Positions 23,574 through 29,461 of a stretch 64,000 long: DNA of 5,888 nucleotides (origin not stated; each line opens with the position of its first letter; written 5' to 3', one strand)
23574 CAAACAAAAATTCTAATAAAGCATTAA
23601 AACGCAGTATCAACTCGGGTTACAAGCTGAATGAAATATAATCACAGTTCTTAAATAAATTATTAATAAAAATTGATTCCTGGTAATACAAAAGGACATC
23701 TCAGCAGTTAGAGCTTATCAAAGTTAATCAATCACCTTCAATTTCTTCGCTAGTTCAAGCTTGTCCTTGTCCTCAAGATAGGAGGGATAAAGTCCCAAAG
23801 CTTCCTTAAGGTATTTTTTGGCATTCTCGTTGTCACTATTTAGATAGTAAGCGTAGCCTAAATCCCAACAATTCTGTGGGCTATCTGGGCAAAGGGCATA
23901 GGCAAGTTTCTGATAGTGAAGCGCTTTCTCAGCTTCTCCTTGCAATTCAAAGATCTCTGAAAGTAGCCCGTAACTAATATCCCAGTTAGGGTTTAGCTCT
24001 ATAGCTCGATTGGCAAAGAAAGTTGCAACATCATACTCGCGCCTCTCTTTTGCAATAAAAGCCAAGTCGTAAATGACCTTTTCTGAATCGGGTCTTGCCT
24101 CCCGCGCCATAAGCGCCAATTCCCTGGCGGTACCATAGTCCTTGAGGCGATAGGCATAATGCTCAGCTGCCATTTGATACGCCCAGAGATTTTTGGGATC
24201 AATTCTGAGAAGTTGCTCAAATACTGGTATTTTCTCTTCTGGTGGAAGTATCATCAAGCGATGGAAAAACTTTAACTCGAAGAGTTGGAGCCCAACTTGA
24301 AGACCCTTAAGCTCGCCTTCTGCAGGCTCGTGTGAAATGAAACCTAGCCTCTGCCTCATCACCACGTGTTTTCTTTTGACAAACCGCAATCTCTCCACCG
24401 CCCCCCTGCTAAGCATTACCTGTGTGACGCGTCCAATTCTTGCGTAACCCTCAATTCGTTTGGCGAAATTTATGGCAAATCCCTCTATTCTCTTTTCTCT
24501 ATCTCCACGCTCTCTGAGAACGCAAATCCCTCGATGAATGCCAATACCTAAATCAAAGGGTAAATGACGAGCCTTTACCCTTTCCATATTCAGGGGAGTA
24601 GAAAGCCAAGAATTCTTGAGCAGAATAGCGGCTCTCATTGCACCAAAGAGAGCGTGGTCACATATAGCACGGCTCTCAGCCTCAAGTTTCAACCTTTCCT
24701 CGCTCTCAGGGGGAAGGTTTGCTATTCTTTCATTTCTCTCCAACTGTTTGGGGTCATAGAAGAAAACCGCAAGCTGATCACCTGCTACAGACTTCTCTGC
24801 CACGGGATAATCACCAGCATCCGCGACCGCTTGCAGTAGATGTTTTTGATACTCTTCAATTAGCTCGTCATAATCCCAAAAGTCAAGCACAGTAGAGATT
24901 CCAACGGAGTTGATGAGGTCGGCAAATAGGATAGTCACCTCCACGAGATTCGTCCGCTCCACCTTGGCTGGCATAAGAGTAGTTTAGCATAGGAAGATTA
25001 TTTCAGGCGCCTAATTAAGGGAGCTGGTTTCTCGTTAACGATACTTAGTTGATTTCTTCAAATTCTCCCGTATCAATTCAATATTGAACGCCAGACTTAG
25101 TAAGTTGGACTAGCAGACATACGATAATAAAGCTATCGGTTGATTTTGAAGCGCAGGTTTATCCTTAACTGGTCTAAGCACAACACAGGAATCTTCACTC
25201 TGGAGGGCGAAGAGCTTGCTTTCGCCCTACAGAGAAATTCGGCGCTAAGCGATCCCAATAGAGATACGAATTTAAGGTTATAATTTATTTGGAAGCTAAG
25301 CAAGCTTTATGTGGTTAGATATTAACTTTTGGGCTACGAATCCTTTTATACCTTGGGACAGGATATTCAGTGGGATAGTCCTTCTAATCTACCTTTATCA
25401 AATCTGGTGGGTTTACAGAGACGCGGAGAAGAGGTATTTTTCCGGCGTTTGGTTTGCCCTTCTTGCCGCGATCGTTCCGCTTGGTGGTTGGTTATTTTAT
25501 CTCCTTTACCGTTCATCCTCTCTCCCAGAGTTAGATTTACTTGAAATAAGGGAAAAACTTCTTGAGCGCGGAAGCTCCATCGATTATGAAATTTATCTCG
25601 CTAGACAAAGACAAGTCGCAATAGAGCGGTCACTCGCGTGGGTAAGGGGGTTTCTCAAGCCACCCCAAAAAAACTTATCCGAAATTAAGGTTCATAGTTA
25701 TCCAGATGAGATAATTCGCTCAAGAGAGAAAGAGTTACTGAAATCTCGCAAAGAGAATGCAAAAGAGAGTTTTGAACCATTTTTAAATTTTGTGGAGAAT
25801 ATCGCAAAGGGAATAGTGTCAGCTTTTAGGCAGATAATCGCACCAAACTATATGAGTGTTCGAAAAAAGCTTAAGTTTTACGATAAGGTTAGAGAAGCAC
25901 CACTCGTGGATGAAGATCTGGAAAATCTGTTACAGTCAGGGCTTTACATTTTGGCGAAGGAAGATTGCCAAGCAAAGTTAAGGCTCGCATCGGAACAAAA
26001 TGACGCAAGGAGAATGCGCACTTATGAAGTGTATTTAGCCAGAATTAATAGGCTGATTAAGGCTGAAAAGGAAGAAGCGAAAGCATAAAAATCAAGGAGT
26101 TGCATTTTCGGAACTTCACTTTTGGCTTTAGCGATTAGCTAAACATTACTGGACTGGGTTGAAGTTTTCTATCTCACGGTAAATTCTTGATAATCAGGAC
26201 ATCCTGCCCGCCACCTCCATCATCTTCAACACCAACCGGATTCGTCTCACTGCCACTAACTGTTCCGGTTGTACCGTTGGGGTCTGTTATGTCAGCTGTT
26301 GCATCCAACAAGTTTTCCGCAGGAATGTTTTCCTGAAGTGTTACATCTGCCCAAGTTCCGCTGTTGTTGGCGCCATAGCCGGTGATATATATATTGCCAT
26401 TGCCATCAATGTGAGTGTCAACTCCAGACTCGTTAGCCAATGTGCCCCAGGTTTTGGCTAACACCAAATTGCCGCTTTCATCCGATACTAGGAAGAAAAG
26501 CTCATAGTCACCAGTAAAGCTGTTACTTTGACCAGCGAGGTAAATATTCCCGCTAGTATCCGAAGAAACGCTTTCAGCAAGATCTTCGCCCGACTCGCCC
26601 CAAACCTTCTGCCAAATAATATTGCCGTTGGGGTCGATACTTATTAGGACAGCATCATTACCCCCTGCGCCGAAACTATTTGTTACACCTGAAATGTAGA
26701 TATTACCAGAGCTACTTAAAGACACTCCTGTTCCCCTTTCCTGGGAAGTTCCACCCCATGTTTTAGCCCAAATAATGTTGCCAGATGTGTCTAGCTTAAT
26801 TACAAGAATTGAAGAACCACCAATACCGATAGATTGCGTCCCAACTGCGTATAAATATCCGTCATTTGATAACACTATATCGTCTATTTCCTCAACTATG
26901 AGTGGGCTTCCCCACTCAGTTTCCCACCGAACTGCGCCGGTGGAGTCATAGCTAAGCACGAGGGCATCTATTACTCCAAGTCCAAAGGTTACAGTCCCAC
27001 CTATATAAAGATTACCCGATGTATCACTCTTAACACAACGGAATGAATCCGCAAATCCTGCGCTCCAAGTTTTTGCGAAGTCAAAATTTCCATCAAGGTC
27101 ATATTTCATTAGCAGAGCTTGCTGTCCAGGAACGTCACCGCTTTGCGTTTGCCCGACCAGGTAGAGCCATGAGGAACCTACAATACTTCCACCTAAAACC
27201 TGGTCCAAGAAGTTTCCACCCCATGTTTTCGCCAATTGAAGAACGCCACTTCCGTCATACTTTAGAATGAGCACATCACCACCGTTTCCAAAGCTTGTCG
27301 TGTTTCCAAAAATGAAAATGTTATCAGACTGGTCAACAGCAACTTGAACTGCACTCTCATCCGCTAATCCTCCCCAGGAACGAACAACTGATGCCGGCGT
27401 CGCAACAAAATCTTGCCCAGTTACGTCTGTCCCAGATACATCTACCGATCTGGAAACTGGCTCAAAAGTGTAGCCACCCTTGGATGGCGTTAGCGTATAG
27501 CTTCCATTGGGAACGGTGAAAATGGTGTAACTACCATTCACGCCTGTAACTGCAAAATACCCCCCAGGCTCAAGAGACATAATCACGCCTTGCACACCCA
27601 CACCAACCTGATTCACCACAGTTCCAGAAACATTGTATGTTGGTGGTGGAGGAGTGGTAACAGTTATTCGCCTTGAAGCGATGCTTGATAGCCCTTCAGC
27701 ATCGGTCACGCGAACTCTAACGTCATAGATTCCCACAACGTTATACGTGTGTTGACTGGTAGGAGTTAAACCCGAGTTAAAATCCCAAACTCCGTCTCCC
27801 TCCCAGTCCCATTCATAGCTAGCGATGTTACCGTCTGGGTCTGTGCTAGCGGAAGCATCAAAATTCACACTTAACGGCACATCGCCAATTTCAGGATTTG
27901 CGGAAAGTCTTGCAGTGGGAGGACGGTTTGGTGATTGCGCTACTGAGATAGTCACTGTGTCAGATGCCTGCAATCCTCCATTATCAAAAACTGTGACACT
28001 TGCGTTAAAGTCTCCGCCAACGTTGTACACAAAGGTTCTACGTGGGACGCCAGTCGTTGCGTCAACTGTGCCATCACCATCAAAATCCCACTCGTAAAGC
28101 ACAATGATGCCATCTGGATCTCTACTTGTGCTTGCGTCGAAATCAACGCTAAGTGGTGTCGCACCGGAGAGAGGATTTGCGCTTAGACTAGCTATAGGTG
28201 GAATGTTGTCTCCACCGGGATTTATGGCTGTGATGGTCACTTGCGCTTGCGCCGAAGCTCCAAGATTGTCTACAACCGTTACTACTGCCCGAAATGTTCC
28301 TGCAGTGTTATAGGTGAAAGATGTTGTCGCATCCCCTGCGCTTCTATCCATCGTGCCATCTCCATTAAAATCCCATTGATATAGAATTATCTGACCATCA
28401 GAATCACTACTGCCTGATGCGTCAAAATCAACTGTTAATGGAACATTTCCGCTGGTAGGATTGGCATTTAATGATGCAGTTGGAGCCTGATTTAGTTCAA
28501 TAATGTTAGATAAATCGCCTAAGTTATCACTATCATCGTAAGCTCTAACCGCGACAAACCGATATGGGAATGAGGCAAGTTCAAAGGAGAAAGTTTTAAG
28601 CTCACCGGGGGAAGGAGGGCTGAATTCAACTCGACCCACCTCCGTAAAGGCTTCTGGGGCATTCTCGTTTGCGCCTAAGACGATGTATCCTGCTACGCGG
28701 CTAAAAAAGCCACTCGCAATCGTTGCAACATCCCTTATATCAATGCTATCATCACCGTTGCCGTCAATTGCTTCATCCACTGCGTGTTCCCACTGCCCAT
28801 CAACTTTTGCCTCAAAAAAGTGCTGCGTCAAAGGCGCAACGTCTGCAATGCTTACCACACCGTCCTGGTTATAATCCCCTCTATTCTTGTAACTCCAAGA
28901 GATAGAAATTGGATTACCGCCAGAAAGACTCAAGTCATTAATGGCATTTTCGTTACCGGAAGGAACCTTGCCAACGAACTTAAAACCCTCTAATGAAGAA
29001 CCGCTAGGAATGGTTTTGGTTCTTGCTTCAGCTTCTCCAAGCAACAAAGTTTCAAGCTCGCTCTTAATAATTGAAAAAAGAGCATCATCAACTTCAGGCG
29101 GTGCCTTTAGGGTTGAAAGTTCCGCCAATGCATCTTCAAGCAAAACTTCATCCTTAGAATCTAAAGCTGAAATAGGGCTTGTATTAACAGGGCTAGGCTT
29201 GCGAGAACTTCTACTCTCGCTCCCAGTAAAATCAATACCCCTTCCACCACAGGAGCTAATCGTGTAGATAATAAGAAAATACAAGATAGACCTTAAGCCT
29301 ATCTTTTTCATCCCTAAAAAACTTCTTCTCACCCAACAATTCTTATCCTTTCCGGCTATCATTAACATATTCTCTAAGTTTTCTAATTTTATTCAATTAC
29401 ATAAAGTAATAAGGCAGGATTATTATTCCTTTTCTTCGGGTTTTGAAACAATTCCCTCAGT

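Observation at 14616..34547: Paralogous family of surface lipoproteins sharing an N-terminal dockerin-like double Ca-loop + Fn3 module, clustered with a di-heme cytochrome c peroxidase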

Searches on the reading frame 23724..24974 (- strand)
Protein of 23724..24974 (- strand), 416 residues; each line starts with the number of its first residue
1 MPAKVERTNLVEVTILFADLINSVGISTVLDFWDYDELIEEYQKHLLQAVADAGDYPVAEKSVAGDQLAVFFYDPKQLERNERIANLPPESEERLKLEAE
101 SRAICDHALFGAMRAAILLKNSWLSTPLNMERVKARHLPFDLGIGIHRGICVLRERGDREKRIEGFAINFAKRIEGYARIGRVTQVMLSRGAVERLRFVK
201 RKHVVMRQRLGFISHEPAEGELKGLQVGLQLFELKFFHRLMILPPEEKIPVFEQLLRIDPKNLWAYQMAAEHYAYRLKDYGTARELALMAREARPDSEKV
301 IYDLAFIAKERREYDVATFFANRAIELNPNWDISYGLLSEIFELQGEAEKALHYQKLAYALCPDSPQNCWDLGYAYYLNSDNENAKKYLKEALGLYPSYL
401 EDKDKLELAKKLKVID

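Call 13: search_protein_families(library=pfam, proteins=[window:23724-24974:-], max_evalue=0.001)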
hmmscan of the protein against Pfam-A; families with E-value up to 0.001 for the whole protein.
window:23724-24974:- (416 aa): 5 families
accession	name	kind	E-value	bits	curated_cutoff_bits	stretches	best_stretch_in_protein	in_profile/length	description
PF07719.23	TPR_2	-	7.4e-09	35.5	27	0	369-398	4-33/34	Tetratricopeptide repeat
PF13181.12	TPR_8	-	2.7e-07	30.7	25.7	0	368-398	3-33/34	Tetratricopeptide repeat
PF13428.12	TPR_14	-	7e-06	26.7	23.5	0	265-305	3-42/44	Tetratricopeptide repeat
PF13431.12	TPR_17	-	1e-05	25.8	24.4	0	252-284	2-33/34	Tetratricopeptide repeat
PF14559.12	TPR_19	-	8.6e-05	23.2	25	0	277-331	4-58/68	Tetratricopeptide repeat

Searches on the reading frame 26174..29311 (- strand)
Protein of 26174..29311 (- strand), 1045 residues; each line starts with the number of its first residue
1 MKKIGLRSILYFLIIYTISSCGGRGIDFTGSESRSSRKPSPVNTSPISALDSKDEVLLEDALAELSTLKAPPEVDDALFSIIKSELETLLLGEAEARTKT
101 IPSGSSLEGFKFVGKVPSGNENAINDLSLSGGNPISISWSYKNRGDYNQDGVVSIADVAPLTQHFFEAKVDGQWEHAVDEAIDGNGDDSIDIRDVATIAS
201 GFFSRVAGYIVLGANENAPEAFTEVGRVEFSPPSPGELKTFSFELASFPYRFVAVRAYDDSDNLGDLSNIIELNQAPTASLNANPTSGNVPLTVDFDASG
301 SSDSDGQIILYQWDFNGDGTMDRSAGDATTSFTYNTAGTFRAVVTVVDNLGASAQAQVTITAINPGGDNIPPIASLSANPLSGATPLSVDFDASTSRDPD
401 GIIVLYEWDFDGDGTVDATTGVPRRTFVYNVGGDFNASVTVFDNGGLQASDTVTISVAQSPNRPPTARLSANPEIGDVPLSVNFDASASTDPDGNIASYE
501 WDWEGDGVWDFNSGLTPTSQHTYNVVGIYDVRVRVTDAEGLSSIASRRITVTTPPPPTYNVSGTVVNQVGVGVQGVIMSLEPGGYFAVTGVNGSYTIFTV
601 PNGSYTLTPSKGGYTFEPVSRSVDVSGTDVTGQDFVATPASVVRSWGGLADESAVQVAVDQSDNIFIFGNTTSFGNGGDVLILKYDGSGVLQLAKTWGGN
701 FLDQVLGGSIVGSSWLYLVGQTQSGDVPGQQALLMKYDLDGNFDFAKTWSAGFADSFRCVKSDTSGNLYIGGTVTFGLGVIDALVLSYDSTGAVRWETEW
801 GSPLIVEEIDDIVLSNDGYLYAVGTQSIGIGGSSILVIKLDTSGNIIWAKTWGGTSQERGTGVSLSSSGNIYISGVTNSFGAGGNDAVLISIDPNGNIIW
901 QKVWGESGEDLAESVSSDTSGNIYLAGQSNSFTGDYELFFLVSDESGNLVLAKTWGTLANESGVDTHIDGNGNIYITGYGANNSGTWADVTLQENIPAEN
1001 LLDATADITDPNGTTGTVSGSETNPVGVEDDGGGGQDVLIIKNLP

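Call 8: search_protein_families(library=pfam, proteins=[window:26174-29311:-], max_evalue=0.1)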
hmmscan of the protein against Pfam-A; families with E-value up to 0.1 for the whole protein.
window:26174-29311:- (1045 aa): 14 families
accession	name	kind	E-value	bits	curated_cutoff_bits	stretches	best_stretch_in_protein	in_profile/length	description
PF18911.6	PKD_4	-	3.5e-41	139.6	27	3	462-550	1-84/85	PKD domain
PF00801.26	PKD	-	4.2e-32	110.4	23.5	3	279-359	2-77/80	PKD domain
PF22352.2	K319L-like_PKD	-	1.6e-19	70.1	27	3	293-361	13-83/84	K319L-like, PKD domain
PF08329.16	ChitinaseA_N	-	5.1e-11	42.8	21.2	2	269-370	17-115/133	Chitinase A, N-terminal domain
PF21027.3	Sde0182_C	-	6.9e-07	30.2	27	0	482-501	2-21/83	Cellulose-binding protein Sde0182, C-terminal domain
PF06739.17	SBBP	-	4.8e-06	26.9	20.5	1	914-931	17-34/38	Beta-propeller repeat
PF00404.24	Dockerin_1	-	1.1e-05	26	22.9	1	145-198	2-52/57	Dockerin type I domain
PF13620.12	CarboxypepD_reg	-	0.00011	22.9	32.3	1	561-636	2-80/82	Carboxypeptidase regulatory-like domain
PF13715.12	CarbopepD_reg_2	-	0.00063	20.2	32.2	1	561-629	1-68/88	CarboxypepD_reg-like domain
PF15418.12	DUF4625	-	0.00076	20.2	27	0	467-551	41-130/131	Domain of unknown function (DUF4625)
PF09430.16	EMC7_beta-sandw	-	0.0012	19.4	26.6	1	581-629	15-65/122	ER membrane protein complex subunit 7, beta-sandwich domain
PF17963.7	Big_9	-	0.0093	17.3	23.6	0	462-549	1-88/89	Bacterial Ig domain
PF18692.7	DUF5640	-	0.018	15.3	28.5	0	312-338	16-42/85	Family of unknown function (DUF5640)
PF16403.11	Bact_surface_Ig-like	-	0.087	13.3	27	0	523-551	43-71/71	Bacterial surface protein, Ig-like domain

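Call 40: search_protein_families(library=ncbifam, proteins=[window:26174-29311:-], max_evalue=0.01)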
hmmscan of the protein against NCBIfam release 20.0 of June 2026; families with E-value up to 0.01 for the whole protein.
window:26174-29311:- (1045 aa): 4 families
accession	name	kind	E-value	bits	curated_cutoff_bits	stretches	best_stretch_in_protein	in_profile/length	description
NF047494.1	Lepto_SBBP_lipo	equivalog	1.1e-17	64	400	2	913-980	369-445/466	SBBP repeat beta-propeller lipoprotein, LipL53 family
TIGR00864.1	PCC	subfamily_domain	1.3e-06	25.1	1861.4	1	307-568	1250-1485/2700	polycystin cation channel protein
NF012211.1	tand_rpt_95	domain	1.1e-05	25.3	90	0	301-362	19-84/98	tandem-95 repeat protein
NF058578.1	CPR_pilus_PamR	equivalog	1.8e-05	23.8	300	0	518-542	205-229/297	pilus system RbmA-like protein PamR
